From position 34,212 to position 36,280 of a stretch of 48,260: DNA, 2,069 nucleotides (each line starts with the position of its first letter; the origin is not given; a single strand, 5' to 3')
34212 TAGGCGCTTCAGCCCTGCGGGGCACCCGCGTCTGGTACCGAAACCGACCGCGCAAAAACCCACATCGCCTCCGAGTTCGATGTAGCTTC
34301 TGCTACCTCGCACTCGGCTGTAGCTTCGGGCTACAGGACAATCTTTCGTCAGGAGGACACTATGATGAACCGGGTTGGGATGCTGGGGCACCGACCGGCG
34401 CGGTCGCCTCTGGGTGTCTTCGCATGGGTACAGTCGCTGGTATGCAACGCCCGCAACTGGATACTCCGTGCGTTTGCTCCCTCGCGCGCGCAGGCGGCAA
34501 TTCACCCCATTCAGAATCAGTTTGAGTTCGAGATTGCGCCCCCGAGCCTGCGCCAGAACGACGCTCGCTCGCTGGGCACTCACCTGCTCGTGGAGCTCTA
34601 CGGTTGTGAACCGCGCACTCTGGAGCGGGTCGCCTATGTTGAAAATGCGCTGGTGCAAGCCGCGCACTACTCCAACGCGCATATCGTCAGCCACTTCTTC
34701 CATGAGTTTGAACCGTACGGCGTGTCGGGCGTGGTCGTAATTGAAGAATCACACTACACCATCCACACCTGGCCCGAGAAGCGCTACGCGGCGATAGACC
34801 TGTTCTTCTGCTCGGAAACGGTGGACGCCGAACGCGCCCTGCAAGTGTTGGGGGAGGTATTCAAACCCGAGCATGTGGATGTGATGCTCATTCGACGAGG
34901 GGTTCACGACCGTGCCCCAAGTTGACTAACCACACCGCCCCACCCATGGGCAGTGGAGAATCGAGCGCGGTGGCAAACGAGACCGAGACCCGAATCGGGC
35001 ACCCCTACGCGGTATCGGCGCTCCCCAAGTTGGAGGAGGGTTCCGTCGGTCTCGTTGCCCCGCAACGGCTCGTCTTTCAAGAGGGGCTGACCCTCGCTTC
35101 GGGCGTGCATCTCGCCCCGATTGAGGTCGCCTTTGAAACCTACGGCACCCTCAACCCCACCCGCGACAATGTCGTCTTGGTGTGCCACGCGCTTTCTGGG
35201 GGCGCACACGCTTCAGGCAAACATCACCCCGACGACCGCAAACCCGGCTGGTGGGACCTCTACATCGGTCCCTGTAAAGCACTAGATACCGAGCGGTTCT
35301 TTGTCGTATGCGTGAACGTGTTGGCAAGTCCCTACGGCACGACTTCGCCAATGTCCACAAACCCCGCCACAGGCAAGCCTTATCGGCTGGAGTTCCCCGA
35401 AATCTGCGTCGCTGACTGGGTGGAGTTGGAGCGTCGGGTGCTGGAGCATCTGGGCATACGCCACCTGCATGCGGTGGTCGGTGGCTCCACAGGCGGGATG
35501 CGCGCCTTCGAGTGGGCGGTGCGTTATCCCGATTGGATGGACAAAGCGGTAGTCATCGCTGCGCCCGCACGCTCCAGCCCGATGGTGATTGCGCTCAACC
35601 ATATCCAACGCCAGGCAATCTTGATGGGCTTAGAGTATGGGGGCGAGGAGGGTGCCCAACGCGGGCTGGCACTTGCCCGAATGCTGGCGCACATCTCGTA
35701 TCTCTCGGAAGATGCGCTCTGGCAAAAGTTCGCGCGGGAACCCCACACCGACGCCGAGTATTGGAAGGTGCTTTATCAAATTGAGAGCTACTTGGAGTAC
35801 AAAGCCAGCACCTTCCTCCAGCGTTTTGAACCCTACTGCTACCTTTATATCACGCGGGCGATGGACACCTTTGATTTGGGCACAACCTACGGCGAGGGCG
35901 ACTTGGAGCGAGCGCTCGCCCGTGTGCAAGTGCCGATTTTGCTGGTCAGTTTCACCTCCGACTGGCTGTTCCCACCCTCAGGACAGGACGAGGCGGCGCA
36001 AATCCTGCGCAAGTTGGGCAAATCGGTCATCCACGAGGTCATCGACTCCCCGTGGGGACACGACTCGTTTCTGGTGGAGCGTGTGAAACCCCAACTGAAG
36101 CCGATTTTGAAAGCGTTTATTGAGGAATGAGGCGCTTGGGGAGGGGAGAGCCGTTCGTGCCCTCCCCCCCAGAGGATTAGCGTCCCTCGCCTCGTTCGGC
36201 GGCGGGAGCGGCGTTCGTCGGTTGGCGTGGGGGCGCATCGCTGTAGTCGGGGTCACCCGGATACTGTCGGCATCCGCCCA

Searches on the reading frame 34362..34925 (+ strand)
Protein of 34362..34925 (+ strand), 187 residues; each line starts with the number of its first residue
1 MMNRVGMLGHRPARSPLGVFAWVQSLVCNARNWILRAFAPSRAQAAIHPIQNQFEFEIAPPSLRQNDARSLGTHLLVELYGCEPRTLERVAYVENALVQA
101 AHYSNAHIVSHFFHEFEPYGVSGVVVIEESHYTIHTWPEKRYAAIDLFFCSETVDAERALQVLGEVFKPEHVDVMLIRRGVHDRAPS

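Call 68: search_protein_families(library=pfam, proteins=[window:34362-34925:+], max_evalue=0.000001)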
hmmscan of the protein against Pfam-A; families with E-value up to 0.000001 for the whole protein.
window:34362-34925:+ (187 aa): 1 family
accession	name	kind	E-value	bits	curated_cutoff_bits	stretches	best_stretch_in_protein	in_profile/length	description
PF02675.21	AdoMet_dc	-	2.4e-38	131.2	25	1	74-180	1-107/107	S-adenosylmethionine decarboxylase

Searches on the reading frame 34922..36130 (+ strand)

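Call 68: search_protein_families(library=pfam, proteins=[window:34922-36130:+], max_evalue=0.000001)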
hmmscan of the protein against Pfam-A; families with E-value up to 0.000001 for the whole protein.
window:34922-36130:+ (402 aa): 1 family
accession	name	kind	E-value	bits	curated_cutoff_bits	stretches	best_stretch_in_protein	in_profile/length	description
PF00561.26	Abhydrolase_1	-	1.1e-17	65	25.8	1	83-385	1-243/245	alpha/beta hydrolase fold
